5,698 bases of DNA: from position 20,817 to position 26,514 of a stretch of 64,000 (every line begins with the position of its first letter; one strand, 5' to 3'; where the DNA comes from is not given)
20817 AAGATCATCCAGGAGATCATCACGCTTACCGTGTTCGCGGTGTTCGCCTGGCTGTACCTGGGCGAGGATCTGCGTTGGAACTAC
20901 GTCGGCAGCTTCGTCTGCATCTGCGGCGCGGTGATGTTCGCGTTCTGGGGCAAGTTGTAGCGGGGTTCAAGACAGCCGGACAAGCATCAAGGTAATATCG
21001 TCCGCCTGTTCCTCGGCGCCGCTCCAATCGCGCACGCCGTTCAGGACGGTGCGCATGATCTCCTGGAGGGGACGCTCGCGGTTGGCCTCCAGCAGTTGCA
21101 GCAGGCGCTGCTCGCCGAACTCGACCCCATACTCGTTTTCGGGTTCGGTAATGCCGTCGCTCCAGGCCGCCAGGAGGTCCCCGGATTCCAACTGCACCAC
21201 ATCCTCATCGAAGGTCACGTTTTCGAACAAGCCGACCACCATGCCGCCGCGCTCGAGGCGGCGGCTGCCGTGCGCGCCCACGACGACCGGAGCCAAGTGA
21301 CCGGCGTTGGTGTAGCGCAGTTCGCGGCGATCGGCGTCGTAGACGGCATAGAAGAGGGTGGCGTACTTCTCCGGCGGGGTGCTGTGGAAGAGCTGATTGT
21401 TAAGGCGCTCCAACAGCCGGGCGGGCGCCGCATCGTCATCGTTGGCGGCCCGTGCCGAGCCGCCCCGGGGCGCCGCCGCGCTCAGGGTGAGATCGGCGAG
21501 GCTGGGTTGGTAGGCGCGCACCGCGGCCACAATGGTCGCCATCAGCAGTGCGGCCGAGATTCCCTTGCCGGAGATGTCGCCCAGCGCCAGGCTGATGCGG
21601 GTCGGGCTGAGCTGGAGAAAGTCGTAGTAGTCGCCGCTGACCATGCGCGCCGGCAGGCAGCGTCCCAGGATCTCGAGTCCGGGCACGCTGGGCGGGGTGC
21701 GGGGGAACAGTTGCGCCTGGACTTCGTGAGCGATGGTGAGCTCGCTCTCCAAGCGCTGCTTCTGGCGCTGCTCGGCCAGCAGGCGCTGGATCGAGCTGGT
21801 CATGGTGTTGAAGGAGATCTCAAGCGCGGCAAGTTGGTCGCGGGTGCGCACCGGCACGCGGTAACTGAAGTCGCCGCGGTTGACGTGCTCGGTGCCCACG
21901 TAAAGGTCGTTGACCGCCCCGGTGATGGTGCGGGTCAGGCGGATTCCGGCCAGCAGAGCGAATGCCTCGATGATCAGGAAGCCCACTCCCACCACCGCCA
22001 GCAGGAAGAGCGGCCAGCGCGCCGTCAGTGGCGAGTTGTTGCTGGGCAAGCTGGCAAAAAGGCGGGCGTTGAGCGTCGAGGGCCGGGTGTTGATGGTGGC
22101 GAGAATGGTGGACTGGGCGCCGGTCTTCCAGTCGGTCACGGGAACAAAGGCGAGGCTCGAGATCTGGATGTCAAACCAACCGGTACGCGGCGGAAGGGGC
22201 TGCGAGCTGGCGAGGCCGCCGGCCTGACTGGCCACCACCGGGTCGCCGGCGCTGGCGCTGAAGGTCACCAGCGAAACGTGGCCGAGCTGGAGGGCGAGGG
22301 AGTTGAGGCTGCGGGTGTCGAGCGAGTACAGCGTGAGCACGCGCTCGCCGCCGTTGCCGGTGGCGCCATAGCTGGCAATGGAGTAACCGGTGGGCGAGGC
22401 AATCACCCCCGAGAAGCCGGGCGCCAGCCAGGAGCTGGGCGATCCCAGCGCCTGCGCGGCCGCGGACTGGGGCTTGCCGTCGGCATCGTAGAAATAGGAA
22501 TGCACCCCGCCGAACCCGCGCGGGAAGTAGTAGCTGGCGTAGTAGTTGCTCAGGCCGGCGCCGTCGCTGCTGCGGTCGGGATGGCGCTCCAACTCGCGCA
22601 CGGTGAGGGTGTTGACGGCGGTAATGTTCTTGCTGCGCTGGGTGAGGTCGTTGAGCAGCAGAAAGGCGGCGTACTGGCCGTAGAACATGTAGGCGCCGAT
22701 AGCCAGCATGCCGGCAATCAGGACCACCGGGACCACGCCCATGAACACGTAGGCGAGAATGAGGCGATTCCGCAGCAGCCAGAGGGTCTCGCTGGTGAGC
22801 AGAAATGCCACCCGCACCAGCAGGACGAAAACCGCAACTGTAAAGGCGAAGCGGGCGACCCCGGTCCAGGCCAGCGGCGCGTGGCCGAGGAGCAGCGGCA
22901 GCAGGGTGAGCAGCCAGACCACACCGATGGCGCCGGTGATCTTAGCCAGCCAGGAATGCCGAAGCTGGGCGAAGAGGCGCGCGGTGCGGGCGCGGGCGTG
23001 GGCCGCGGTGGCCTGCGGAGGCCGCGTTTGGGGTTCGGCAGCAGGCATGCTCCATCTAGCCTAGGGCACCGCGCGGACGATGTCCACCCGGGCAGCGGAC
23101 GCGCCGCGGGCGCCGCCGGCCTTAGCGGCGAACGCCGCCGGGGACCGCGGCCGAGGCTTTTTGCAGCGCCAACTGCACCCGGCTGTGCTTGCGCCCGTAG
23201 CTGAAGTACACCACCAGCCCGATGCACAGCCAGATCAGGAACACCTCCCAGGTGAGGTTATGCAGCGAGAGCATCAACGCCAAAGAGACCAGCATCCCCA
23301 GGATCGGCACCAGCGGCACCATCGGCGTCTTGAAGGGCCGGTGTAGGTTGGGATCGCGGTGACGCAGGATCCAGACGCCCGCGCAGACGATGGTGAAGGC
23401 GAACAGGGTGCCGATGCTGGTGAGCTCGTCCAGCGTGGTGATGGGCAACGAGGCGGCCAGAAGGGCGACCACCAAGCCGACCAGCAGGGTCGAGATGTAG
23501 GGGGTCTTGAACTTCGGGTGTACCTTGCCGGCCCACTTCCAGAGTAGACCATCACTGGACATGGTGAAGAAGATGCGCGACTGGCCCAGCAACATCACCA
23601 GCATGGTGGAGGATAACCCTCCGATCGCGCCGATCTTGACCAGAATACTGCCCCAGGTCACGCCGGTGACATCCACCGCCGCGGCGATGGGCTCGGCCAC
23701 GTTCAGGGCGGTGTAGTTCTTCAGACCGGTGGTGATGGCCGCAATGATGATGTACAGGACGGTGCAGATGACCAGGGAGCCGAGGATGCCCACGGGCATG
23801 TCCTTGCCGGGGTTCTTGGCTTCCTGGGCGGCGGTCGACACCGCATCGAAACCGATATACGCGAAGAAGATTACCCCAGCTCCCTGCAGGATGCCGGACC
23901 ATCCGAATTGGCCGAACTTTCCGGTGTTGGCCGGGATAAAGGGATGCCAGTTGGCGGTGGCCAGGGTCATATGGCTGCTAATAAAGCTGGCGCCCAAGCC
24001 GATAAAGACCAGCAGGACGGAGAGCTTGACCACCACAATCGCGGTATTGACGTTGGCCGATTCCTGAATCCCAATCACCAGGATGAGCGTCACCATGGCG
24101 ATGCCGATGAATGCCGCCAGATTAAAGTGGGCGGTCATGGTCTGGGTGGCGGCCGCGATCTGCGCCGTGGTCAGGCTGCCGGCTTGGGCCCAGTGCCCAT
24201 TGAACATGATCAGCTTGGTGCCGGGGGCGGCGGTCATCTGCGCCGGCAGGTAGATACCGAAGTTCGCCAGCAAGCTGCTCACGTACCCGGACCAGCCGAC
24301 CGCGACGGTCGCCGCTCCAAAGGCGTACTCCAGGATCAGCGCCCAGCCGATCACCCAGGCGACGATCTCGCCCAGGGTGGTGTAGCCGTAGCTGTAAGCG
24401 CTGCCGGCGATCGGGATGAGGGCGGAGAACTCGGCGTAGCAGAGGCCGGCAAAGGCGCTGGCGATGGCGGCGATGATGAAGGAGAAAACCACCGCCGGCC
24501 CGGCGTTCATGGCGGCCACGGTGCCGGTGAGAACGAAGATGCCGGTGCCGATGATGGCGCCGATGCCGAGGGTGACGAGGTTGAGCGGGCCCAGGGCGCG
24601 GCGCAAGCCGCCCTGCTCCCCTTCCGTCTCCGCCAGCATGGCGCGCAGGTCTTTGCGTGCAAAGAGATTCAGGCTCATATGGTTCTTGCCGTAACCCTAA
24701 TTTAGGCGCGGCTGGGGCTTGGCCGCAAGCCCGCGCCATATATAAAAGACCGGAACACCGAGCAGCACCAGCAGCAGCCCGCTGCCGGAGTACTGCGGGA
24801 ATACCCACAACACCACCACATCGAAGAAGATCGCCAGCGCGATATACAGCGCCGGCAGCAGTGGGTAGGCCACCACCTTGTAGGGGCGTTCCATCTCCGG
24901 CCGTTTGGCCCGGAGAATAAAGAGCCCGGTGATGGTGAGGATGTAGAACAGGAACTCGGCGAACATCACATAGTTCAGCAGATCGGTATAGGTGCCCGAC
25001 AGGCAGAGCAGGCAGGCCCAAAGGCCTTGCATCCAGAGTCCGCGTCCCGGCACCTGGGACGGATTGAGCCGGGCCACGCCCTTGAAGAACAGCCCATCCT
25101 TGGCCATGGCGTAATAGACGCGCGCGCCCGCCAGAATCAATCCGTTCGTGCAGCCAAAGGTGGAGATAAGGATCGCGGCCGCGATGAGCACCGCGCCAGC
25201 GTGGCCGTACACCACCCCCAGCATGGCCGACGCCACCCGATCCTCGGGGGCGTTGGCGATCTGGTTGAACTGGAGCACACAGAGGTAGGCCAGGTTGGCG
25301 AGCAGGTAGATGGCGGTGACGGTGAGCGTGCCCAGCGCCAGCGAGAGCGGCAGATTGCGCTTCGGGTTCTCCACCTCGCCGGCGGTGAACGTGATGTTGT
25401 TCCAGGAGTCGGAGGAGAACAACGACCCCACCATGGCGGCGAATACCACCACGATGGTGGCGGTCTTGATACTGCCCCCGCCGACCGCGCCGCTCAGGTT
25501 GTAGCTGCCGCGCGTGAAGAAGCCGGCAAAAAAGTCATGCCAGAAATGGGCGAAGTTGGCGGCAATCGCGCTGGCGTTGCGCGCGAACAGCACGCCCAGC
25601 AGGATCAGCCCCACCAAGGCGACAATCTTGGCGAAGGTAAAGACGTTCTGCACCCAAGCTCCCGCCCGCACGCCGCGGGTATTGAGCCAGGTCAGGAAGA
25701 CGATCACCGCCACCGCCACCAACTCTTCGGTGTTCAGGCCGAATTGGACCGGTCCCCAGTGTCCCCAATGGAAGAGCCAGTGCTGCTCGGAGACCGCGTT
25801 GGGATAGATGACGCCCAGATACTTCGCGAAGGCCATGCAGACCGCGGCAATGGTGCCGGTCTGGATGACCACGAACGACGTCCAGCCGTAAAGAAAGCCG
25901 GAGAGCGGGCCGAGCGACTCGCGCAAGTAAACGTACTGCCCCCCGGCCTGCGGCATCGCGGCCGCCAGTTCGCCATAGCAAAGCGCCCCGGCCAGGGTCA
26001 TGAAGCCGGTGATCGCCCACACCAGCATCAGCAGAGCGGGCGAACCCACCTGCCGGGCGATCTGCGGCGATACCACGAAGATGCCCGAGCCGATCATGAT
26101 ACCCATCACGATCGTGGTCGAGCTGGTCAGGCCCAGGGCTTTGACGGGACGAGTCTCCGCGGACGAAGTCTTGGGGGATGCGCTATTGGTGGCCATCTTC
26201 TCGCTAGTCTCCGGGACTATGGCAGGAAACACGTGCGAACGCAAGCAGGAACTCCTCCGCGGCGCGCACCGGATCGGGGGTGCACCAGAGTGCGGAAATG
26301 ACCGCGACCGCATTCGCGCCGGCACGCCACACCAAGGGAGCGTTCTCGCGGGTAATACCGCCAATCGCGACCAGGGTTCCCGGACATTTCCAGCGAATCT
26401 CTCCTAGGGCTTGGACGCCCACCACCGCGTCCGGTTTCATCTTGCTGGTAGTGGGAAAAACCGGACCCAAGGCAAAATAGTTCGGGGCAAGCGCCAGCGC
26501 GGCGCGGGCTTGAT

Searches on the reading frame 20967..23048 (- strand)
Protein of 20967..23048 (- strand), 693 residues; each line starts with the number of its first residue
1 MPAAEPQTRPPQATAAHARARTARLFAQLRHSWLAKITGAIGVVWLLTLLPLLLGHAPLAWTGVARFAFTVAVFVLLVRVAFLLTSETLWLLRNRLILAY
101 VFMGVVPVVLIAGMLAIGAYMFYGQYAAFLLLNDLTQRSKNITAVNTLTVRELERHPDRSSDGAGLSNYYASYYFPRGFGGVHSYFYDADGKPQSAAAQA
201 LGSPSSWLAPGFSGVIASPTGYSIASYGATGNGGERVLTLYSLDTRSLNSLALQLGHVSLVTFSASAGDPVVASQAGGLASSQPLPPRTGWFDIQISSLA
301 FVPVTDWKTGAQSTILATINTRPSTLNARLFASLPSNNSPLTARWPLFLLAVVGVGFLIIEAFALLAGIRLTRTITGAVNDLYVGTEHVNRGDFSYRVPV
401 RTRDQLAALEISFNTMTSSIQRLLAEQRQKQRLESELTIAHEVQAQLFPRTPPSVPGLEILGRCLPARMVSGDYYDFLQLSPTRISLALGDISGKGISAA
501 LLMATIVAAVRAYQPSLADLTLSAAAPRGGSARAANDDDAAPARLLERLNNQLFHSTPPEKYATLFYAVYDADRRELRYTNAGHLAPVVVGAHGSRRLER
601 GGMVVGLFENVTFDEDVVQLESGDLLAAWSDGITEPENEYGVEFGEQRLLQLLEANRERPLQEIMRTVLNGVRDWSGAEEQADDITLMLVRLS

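Call 14: search_protein_families(library=pfam, proteins=[window:20967-23048:-])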
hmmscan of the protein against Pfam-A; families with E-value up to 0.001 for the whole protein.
window:20967-23048:- (693 aa): 2 families
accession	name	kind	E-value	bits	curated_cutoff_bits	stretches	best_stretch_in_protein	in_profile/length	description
PF07228.17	SpoIIE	-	5e-45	154.2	25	1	482-692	2-191/192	Stage II sporulation protein E (SpoIIE)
PF00672.30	HAMP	-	4.5e-07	30.5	25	1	371-421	2-52/53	HAMP domain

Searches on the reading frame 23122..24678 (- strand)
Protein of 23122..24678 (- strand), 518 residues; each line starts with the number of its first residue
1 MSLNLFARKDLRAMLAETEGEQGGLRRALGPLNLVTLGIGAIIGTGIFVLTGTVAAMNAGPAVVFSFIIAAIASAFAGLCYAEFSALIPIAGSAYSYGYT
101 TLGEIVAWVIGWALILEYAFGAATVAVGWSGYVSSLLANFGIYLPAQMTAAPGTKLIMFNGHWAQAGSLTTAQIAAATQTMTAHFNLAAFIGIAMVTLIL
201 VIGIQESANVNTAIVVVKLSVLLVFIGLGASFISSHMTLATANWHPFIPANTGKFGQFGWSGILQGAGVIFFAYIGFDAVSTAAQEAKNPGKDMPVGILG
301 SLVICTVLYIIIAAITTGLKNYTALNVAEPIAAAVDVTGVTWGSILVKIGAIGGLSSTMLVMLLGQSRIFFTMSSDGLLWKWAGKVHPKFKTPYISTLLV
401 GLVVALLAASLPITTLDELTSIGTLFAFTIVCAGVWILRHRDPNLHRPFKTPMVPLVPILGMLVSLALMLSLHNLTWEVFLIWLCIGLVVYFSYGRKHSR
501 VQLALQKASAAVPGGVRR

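Call 14: search_protein_families(library=pfam, proteins=[window:23122-24678:-])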
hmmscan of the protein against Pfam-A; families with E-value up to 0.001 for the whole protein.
window:23122-24678:- (518 aa): 3 families
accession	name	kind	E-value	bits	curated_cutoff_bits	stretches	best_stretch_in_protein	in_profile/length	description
PF13520.12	AA_permease_2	-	5.4e-48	164.4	27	1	29-490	1-426/427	Amino acid permease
PF00324.27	AA_permease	-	9.6e-31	107.4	24.6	1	35-470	3-418/470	Amino acid permease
PF13906.12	AA_permease_C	-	9.5e-17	61.3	27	1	449-499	1-51/51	C-terminus of AA_permease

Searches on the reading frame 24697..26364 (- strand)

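Call 14: search_protein_families(library=pfam, proteins=[window:24697-26364:-])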
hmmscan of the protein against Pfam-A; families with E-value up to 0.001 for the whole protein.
window:24697-26364:- (555 aa): 2 families
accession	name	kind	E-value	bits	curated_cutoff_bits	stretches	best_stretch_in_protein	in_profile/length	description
PF13520.12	AA_permease_2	-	2e-58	198.8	27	1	77-524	1-409/427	Amino acid permease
PF00324.27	AA_permease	-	5.4e-44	151.1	24.6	1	84-524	4-426/470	Amino acid permease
